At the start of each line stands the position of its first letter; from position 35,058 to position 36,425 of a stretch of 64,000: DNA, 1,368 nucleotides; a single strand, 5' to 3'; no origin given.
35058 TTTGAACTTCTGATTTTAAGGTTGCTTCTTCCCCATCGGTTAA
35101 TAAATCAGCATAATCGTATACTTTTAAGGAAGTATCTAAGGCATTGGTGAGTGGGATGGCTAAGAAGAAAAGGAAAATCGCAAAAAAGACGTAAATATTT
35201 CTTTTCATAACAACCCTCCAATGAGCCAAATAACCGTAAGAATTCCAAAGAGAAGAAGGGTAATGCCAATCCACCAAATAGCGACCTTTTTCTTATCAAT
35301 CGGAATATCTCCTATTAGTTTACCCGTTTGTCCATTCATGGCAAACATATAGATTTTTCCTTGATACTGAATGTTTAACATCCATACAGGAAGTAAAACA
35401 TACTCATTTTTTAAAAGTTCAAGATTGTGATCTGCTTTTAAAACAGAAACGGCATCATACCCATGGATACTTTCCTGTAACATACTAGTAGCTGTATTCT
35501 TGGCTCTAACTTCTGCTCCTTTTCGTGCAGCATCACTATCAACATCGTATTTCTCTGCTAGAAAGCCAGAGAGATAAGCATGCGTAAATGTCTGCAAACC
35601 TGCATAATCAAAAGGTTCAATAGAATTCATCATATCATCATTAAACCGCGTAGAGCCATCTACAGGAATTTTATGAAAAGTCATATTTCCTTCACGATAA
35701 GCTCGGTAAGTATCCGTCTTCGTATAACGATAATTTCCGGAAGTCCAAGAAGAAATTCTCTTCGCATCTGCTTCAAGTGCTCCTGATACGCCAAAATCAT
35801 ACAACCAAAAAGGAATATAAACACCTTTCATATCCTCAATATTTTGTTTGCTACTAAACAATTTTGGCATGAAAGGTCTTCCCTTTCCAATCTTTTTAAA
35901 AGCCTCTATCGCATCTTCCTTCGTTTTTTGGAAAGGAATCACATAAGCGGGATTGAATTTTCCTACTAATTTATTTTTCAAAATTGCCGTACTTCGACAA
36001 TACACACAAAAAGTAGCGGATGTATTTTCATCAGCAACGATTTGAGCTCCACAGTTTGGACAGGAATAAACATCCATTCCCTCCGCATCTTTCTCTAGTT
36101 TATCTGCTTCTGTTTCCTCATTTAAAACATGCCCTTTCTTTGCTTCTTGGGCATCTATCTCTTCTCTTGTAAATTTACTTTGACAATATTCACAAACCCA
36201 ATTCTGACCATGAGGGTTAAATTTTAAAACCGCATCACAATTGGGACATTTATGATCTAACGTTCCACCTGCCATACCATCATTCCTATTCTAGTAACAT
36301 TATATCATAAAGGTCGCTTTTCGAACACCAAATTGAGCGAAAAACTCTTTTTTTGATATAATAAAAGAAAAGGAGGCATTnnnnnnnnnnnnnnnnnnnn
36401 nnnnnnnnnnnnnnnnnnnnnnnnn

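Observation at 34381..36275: Translationally coupled double zinc-ribbon membrane protein + TPM-domain protein pair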

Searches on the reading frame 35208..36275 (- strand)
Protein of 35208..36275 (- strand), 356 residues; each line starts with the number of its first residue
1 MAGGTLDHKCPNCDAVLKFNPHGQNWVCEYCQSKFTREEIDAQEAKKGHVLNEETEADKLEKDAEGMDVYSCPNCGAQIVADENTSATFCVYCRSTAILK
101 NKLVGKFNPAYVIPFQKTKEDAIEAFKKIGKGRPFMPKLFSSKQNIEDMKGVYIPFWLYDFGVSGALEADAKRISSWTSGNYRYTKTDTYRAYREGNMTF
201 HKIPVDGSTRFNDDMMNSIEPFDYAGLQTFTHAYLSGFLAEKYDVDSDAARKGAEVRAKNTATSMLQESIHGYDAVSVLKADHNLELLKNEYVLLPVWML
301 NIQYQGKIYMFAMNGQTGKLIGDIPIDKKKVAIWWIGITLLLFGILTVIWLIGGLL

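Call 4: search_protein_families(library=pfam, proteins=[window:35208-36275:-], max_evalue=0.1)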
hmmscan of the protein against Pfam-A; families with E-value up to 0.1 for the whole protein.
window:35208-36275:- (356 aa): 17 families
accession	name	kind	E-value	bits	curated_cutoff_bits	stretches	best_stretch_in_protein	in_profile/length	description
PF08271.17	Zn_Ribbon_TF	-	5e-06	26.4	29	1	70-93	1-25/43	TFIIB zinc-binding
PF07282.18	Cas12f1-like_TNB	-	0.0029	18.2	26.3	0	68-86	39-57/60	Cas12f1-like, TNB domain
PF14319.11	Zn_Tnp_IS91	-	0.0035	17.8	26.3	0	4-46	35-77/90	Transposase zinc-binding domain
PF03119.21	DNA_ligase_ZBD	-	0.0035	17.6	25.8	1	72-91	2-21/27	NAD-dependent DNA ligase C4 zinc finger domain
PF07191.17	Zn_ribbon_6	-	0.0057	17.1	25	0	9-38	2-29/67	Double zinc ribbon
PF13465.12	zf-H2C2_2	-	0.01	16.6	40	0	25-37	14-26/26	Zinc-finger double domain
PF12773.13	DZR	-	0.012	16.2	27.3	1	10-93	1-44/45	Double zinc ribbon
PF06677.18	Auto_anti-p27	-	0.014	15.9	24.1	0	71-93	17-39/40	Sjogren's syndrome/scleroderma autoantigen 1 (Autoantigen p27)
PF02591.20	Zn_ribbon_9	-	0.016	15.7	29.1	0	68-77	22-31/33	C4-type zinc ribbon domain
PF14354.12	Lar_restr_allev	-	0.025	15.2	28.6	0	68-94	2-29/58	Restriction alleviation protein Lar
PF13248.11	Zn_ribbon_3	-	0.029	14.3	27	0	70-93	3-22/26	zinc-ribbon domain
PF18551.6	TackOD1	-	0.032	14.2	32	1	44-118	49-119/188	Thaumarchaeal output domain 1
PF09779.14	Ima1_N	-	0.035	15.4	28.9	1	8-128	20-115/132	Ima1 N-terminal domain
PF08274.17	Zn_Ribbon_YjdM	-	0.04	14.4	30.8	0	68-79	18-29/30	PhnA Zinc-Ribbon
PF01485.27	IBR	-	0.053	14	24.3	0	9-35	20-51/65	IBR domain, a half RING-finger domain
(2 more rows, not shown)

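Call 5: search_protein_families(library=ncbifam, proteins=[window:35208-36275:-], max_evalue=0.1)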
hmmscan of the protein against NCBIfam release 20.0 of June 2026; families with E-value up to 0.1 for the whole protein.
window:35208-36275:- (356 aa): 7 families
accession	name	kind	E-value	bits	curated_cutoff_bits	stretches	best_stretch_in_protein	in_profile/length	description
NF001608.0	PRK00398.1-6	equivalog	0.00024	20.9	84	0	7-34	3-30/46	DNA-directed RNA polymerase subunit P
NF003058.0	PRK03976.1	equivalog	0.0015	18.5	87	1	7-38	36-67/91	50S ribosomal protein L37ae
NF011481.0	PRK14890.1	equivalog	0.0065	16.5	61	0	67-81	25-39/61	putative Zn-ribbon RNA-binding protein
NF050000.1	IS1_IS1595_Zn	domain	0.0067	17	28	0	64-81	16-33/34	IS1/IS1595 family N-terminal zinc-binding domain-containing protein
NF005409.0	PRK06965.1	equivalog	0.018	13.5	1035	0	252-315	352-412/587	acetolactate synthase 3 catalytic subunit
NF047912.1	ECs_2282_CxxC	subfamily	0.024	14.6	37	0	62-83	20-41/60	ECs_2282 family putative zinc-binding protein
TIGR00280.1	eL43_euk_arch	equivalog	0.065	13.6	95.8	0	67-96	34-63/92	50S ribosomal protein L37Ae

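Call 10: find_homologous_proteins(query=window:35208-36275:-, max_evalue=0.001)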
Query window:35208-36275:- (356 aa): 6783 proteins with E <= 0.001 among 8000 candidates; the best 120 are listed.
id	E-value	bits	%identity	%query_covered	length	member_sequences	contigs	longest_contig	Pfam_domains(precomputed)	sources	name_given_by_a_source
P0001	2.6e-243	825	98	100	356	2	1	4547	PF08271.18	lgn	-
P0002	5.5e-198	676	78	100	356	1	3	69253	PF08271.18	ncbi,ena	-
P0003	3.9e-184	630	72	100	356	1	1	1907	PF08271.18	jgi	jgi:DNA-directed RNA polymerase subunit RPC12/RpoP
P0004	1.7e-178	612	71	100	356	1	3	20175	PF08271.18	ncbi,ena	-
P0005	2.0e-178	611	71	100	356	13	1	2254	-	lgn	-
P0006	4.9e-178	610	71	100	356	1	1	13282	PF08271.18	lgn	-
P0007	4.9e-177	607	70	100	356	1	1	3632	-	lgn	-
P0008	1.0e-176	606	69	100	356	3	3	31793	PF08271.18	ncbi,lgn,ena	-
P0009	4.2e-170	584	69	100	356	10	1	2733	-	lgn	-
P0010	1.7e-167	575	69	99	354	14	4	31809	PF08271.18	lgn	-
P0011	1.9e-167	575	68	99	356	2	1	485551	-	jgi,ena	jgi:hypothetical protein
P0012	2.2e-167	575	68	99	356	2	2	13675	-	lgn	-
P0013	2.7e-167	575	65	100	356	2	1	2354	-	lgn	-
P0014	2.8e-165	568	66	99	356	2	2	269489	-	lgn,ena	-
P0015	5.8e-165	567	66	99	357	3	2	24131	-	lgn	-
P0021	1.3e-161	556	67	99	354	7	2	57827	-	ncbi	-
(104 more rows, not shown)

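Call 20: find_encoding_contigs(protein=P0002, flank=8000, max_places=3)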
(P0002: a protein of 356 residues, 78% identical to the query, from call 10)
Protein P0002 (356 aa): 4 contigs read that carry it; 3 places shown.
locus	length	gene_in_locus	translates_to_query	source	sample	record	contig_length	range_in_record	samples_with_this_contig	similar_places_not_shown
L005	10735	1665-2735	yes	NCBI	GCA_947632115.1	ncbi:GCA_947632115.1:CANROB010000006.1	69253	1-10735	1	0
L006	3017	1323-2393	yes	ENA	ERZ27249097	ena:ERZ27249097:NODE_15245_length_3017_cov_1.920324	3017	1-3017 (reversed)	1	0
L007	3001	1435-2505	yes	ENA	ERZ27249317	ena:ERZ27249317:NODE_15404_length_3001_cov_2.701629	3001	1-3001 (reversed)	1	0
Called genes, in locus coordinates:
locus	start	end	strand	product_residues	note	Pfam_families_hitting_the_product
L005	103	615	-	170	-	PF04473:DUF553 (faint)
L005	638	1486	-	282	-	-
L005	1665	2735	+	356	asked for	PF08271:Zn_Ribbon_TF (faint)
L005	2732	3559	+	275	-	PF04536:TPM_phosphatase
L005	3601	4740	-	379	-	PF05636:HIGH_NTase1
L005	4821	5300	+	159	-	PF02620:YceD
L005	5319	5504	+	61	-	PF01783:Ribosomal_L32p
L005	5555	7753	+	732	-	-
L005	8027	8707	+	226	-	PF01791:DeoC, PF01180:DHO_dh (faint)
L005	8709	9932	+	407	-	PF00579:tRNA-synt_1b, PF22421:SYY_C-terminal, PF01479:S4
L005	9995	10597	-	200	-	PF00163:Ribosomal_S4, PF01479:S4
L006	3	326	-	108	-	?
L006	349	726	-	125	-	-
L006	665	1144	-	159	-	-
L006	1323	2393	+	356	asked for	PF08271:Zn_Ribbon_TF (faint)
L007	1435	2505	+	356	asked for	PF08271:Zn_Ribbon_TF (faint)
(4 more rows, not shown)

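Call 21: search_protein_representatives(protein=window:35208-36275:-)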
Query: 356 residues. Proteins with E-value up to 0.001 (for the whole library): 6679; up to 1e-10: 4182; up to 1e-30: 1560. The best 150 are listed.
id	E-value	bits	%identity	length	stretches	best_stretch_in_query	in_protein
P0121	2.4e-121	421.8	54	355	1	5-352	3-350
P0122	5.8e-112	390.9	52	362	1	5-349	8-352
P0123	4.4e-110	384.7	50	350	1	5-349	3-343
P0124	4.6e-103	361.7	48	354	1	6-352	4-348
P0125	1.3e-101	356.8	46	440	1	4-346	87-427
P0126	7.7e-98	344.5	46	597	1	7-350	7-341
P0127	3.4e-96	339.1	58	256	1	99-352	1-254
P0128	1.3e-93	330.6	44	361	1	5-348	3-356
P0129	2.9e-93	329.4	42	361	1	7-349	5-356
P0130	6.2e-93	328.3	47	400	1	7-343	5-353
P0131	4.9e-90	318.8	43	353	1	3-355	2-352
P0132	6.1e-90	318.5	45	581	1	6-343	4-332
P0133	2.9e-89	316.3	44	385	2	55-356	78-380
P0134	9.4e-88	311.3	43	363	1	6-344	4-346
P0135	2.8e-87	309.8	45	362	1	8-333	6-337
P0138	1.9e-86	307.0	45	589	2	57-346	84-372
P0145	2.9e-83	296.5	43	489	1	5-347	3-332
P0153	9.7e-81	288.2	43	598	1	6-350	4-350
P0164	9.7e-79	281.6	36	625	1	7-347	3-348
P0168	4.9e-78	279.3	41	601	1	6-345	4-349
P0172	2.6e-77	276.9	40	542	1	7-348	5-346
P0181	2.2e-76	273.9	40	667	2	61-351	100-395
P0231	6.7e-73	262.4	38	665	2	47-346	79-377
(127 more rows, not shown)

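Call 22: search_protein_families(library=pfam, proteins=[P0126, P0132, P0138, P0153, P0164, P0168, P0181, P0231, P0172, P0145], max_evalue=0.001)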
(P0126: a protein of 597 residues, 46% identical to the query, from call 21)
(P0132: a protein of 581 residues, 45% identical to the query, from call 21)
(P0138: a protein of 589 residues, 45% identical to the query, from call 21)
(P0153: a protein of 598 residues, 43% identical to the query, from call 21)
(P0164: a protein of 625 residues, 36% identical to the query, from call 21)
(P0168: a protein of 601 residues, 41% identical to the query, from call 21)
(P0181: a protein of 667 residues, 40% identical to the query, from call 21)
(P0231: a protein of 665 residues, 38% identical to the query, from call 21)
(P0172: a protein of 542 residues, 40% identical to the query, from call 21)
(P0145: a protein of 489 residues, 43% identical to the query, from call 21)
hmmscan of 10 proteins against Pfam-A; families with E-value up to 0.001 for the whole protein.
P0126 (597 aa): 3 families
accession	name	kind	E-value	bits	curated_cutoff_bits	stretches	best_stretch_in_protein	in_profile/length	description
PF04536.20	TPM_phosphatase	-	3.2e-18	66.4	22.1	1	377-478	1-103/125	TPM domain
PF08271.17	Zn_Ribbon_TF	-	4.1e-07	29.9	29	0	9-45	2-39/43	TFIIB zinc-binding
PF11781.13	Zn_ribbon_RRN7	-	0.00047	20.2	27.1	1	7-34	4-30/32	Zinc-finger of RNA-polymerase I-specific TFIIB, Rrn7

P0132 (581 aa): 2 families
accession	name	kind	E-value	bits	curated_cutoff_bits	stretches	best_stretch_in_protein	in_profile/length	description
PF08271.17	Zn_Ribbon_TF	-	3.6e-05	23.7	29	0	64-89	1-27/43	TFIIB zinc-binding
PF03119.21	DNA_ligase_ZBD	-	0.00079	19.7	25.8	0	7-26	1-20/27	NAD-dependent DNA ligase C4 zinc finger domain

P0138 (589 aa): 2 families
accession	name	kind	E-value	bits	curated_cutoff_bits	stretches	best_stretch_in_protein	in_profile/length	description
PF04536.20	TPM_phosphatase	-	4.7e-20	72.3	22.1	1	448-569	1-124/125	TPM domain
PF08271.17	Zn_Ribbon_TF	-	0.00015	21.7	29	0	7-31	1-26/43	TFIIB zinc-binding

P0153 (598 aa): 2 families
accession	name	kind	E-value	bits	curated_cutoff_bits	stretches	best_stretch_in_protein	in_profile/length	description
PF04536.20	TPM_phosphatase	-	3.6e-21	75.9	22.1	1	381-501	1-122/125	TPM domain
PF08271.17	Zn_Ribbon_TF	-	0.00038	20.4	29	0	6-29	1-25/43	TFIIB zinc-binding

P0164 (625 aa): 5 families
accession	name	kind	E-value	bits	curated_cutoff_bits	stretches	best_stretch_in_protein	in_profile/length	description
PF04536.20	TPM_phosphatase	-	1.3e-19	70.8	22.1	1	372-506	2-124/125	TPM domain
PF07295.17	DUF1451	-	5.2e-07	30.4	26.1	0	51-96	94-139/146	Zinc-ribbon containing domain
PF08271.17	Zn_Ribbon_TF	-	1.1e-06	28.5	29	0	4-29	1-27/43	TFIIB zinc-binding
PF12773.13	DZR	-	4.3e-05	24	27.3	0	72-104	14-40/45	Double zinc ribbon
PF01155.25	HypA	-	0.00015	22.2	28.9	0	70-98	70-96/112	Hydrogenase/urease nickel incorporation, metallochaperone, hypA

P0168 (601 aa): 3 families
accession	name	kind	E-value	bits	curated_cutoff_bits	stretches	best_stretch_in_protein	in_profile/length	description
PF04536.20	TPM_phosphatase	-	4.8e-18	65.8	22.1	1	387-503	1-119/125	TPM domain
PF17915.7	zf_Rg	-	3.7e-05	23.5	25.5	0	3-29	5-31/49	Reverse gyrase zinc finger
PF08271.17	Zn_Ribbon_TF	-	0.0003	20.7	29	0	6-29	1-25/43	TFIIB zinc-binding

P0181 (667 aa): 3 families
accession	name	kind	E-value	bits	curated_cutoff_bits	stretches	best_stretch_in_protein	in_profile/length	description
PF04536.20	TPM_phosphatase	-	5.7e-15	55.9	22.1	1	426-554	1-124/125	TPM domain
PF08271.17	Zn_Ribbon_TF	-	8.4e-07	28.9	29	1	7-31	1-26/43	TFIIB zinc-binding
PF07754.17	HVO_2753_ZBP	-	1.1e-05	25.6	33.2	0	111-138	1-28/46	Small zinc finger protein HVO_2753-like, Zn-binding pocket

P0231 (665 aa): 2 families
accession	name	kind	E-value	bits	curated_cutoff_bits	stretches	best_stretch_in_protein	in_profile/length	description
PF07295.17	DUF1451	-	9.6e-05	23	26.1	0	5-32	113-140/146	Zinc-ribbon containing domain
PF03966.22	Trm112p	-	0.00057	20.2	22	1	7-37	9-39/40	Trm112p-like protein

P0172 (542 aa): 2 families
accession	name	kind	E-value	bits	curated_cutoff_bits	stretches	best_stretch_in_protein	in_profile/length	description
PF04536.20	TPM_phosphatase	-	3.5e-06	27.5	22.1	1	359-436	30-114/125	TPM domain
PF08271.17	Zn_Ribbon_TF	-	5.9e-06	26.2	29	0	6-35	1-31/43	TFIIB zinc-binding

P0145 (489 aa): 0 families

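Call 28: find_encoding_contigs(protein=P0011, flank=8000, max_places=2)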
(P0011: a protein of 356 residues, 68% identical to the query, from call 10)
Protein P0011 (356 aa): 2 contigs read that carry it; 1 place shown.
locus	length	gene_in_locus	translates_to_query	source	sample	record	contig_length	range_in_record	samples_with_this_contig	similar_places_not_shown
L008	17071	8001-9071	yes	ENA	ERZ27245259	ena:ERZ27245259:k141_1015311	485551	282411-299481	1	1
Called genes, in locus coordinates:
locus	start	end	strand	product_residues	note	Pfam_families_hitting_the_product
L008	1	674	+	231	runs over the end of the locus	PF02463:SMC_N (faint), PF00005:ABC_tran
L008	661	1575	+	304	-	PF18075:FtsX_ECD, PF02687:FtsX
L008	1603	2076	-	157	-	PF00571:CBS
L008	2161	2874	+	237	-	PF09560:Spore_YunB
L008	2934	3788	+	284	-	-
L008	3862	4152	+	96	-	PF06265:YutD-like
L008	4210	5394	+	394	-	PF12849:PBP_like_2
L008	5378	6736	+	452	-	-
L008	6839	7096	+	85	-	PF06949:DUF1292 (weak)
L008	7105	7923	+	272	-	-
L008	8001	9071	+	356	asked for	-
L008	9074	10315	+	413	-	PF04536:TPM_phosphatase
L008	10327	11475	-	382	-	PF05636:HIGH_NTase1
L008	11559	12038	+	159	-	PF02620:YceD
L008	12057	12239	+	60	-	PF01783:Ribosomal_L32p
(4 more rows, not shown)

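Call 31: find_related_loci(query=A3, collection=metagenome_contigs, flank=7000)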
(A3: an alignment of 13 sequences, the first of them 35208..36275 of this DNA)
Query A3 (356 aa) in metagenome_contigs; peptide patterns used: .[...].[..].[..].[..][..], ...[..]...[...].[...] (x = any residue, [..] = any of these).
600 stretches matched a pattern (row limit reached: there are more); 593 encode a relative of the query (tblastn E <= 1e-3); the best 80 are kept; 80 distinct loci.
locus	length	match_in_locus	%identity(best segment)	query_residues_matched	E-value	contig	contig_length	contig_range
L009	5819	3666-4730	50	6-356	9e-121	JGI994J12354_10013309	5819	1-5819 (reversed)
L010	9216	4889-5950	53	5-352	4e-120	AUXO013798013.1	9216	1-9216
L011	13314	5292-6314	51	6-349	3e-117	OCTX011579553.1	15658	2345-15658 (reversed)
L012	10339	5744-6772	49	3-351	6e-116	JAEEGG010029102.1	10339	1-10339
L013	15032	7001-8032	49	5-354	2e-115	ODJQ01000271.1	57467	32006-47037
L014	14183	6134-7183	48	1-349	3e-110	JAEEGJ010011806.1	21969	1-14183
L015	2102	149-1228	51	1-354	6e-116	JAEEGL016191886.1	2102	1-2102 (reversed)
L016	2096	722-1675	50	6-333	2e-115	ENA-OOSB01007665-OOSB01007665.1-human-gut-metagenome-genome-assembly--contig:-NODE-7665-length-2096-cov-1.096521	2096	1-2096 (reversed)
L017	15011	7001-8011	47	5-349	5e-107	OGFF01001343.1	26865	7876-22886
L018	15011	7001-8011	47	5-349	4e-106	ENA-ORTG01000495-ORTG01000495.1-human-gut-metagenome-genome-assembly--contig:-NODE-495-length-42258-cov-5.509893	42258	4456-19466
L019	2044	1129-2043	54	5-302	9e-111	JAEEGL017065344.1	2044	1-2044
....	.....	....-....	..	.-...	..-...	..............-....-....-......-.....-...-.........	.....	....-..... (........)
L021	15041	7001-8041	45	9-352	8e-98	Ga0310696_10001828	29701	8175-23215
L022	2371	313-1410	40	1-352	6e-99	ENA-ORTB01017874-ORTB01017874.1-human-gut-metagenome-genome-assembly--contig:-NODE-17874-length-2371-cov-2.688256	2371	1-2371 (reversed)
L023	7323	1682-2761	40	1-346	2e-94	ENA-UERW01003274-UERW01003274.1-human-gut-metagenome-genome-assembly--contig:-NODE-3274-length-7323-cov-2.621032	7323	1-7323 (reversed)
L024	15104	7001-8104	41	1-354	4e-94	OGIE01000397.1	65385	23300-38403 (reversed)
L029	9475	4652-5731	40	1-346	2e-93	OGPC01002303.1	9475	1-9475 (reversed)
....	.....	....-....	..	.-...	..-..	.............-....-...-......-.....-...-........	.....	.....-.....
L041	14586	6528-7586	39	5-356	2e-92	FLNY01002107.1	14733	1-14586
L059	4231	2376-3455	40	1-352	6e-90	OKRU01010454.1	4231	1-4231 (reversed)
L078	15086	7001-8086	40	6-346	8e-88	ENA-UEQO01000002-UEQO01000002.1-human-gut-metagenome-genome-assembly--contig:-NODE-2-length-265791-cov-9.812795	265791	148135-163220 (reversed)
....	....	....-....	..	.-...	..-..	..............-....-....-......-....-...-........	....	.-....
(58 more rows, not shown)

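Call 37: predict_structure(alignment_id=A2)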
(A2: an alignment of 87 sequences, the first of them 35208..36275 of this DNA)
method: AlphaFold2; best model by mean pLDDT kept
length: 356 residues; sequences in the alignment: 87
mean_pLDDT: 91.4   pTM: 0.85
mean pLDDT of the five models: 91.4, 91.1, 90.5, 89.6, 89.5
residues with pLDDT >= 90: 265; 70-90: 69; 50-70: 13; < 50: 9
segments of 3 or more residues with pLDDT < 50: 1-4, 53-57
pLDDT, mean of each block of 10 residues (from residue 1): 62 92 93 95 81 51 72 83 84 84 85 97 97 97 97 97 99 98 98 98 94 94 97 88 88 98 98 98 98 97 97 98 97 98 98 90
secondary structure, 60 per line:
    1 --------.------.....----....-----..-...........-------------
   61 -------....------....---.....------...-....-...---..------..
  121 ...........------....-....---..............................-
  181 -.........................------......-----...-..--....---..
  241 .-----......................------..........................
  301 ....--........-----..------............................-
elements in order: E16-20 E25-28 H37-47 E68-71 E78-81 E85-89 E96-98 H100-103 H119-131 H138-141 H143-146 E150-179 E182-206 H213-218 H232-235 E239-241 H247-268 E275-304 E307-314 H328-355
